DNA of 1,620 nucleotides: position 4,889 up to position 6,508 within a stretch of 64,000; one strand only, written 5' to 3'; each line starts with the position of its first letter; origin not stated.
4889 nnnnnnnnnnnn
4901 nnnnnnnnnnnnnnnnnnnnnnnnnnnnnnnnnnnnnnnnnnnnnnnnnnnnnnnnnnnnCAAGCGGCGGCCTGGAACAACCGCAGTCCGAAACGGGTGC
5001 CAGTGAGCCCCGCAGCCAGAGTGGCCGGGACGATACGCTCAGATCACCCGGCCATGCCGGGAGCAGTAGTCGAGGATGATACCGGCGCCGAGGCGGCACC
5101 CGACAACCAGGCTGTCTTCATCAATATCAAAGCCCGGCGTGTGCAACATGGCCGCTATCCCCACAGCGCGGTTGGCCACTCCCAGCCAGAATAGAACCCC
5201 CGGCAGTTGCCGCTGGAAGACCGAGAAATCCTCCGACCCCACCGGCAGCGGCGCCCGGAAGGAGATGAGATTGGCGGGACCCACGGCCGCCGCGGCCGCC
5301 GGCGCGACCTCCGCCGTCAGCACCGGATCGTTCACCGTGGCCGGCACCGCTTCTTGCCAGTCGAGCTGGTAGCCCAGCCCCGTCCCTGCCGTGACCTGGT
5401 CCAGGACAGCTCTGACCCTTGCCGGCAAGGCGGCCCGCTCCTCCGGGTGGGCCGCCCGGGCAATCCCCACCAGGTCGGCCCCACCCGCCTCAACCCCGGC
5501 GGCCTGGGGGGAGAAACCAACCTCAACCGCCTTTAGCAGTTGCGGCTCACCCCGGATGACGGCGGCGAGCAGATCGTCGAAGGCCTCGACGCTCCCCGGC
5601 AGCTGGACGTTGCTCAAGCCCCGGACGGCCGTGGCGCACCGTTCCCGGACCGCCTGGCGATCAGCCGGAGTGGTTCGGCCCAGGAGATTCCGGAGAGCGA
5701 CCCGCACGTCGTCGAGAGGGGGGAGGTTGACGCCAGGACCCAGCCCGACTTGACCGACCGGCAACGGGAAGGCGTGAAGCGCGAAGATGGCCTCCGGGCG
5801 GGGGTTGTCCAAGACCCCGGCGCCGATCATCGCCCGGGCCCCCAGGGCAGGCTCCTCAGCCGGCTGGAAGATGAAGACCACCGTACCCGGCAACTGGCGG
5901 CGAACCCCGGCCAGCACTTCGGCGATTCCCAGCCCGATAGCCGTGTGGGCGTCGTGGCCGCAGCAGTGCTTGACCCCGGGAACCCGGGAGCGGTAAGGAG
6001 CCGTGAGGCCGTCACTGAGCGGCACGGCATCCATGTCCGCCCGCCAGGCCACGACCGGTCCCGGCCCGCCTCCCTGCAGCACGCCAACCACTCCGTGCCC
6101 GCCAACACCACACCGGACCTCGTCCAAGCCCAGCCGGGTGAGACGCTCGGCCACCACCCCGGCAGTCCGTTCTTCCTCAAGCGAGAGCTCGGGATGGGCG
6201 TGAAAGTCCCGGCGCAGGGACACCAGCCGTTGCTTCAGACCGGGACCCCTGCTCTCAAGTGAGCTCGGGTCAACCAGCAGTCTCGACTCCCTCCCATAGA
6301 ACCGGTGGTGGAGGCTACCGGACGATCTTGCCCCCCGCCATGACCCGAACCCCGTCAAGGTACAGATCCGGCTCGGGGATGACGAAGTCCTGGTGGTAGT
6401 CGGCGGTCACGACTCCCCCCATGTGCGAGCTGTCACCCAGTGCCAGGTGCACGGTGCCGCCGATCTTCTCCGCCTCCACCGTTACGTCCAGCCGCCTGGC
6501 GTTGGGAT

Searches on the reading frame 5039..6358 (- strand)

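Call 83: search_protein_families(library=pfam, proteins=[window:5039-6358:-], max_evalue=0.00001)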
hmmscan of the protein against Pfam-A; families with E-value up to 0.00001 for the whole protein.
window:5039-6358:- (439 aa): 1 family
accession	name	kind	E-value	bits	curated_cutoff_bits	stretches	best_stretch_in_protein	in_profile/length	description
PF01546.33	Peptidase_M20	-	1.7e-37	129.8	24.6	1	105-428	2-204/206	Peptidase family M20/M25/M40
